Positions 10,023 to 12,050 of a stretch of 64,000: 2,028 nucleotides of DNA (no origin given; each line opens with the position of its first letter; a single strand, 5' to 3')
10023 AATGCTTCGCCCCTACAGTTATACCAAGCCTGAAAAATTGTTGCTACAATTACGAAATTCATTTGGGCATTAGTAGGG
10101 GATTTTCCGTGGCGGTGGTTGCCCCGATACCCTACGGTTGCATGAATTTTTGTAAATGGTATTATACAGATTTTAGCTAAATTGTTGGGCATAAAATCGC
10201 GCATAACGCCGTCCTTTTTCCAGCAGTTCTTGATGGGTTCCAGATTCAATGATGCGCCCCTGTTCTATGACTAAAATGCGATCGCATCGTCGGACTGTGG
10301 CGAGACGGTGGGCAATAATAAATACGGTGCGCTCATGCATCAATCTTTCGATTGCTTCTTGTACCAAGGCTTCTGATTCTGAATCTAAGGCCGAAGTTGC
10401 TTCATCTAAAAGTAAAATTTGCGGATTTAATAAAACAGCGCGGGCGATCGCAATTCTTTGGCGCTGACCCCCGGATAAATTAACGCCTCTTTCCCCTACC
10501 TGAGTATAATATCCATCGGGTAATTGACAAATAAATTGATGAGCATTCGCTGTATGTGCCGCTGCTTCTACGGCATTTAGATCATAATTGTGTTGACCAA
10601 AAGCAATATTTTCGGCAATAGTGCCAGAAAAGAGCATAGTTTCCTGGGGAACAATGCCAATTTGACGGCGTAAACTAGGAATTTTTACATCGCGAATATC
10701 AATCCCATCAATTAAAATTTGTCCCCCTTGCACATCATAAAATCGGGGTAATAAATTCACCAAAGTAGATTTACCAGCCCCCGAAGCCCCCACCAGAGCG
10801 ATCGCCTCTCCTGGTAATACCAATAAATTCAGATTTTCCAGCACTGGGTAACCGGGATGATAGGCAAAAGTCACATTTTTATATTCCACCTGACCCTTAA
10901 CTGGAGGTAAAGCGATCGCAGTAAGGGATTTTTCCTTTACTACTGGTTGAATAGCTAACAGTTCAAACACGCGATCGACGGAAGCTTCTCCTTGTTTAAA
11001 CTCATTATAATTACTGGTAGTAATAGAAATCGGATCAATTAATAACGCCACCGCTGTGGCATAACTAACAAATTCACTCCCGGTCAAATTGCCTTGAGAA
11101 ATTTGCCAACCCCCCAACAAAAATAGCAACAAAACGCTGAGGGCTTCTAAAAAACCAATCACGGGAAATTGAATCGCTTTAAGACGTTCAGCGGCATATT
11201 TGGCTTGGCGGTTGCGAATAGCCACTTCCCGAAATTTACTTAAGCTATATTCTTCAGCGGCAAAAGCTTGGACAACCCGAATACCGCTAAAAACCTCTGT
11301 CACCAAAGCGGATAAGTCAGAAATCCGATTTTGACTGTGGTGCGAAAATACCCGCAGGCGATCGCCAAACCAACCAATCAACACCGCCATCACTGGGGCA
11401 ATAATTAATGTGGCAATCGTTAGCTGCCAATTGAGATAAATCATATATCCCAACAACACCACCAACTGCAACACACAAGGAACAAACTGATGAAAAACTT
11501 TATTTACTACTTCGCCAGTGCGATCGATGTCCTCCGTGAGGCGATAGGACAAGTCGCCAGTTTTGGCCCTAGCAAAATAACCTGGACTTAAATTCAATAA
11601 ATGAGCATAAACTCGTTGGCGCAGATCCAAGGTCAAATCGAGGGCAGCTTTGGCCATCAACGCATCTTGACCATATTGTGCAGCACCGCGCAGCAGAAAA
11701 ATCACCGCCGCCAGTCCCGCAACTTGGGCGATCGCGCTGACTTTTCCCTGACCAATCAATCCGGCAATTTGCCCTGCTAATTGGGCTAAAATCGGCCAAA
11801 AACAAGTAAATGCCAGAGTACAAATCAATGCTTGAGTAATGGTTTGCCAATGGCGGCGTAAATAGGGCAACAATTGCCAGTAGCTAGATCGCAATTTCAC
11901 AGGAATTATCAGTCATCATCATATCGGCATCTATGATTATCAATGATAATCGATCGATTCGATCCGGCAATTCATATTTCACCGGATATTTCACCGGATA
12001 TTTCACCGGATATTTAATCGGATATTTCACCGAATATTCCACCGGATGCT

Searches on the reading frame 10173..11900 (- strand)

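Call 58: search_protein_families(library=pfam, proteins=[window:10173-11900:-], max_evalue=0.00001)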
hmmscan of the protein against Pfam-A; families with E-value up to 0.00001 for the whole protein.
window:10173-11900:- (575 aa): 3 families
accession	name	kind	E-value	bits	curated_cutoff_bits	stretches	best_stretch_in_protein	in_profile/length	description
PF00664.28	ABC_membrane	-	3e-47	162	28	1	24-290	4-273/274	ABC transporter transmembrane region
PF00005.33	ABC_tran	-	2.1e-33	116.3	25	1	354-503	1-137/137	ABC transporter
PF02463.25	SMC_N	-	4.3e-07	30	40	1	394-547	110-213/220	RecF/RecN/SMC N terminal domain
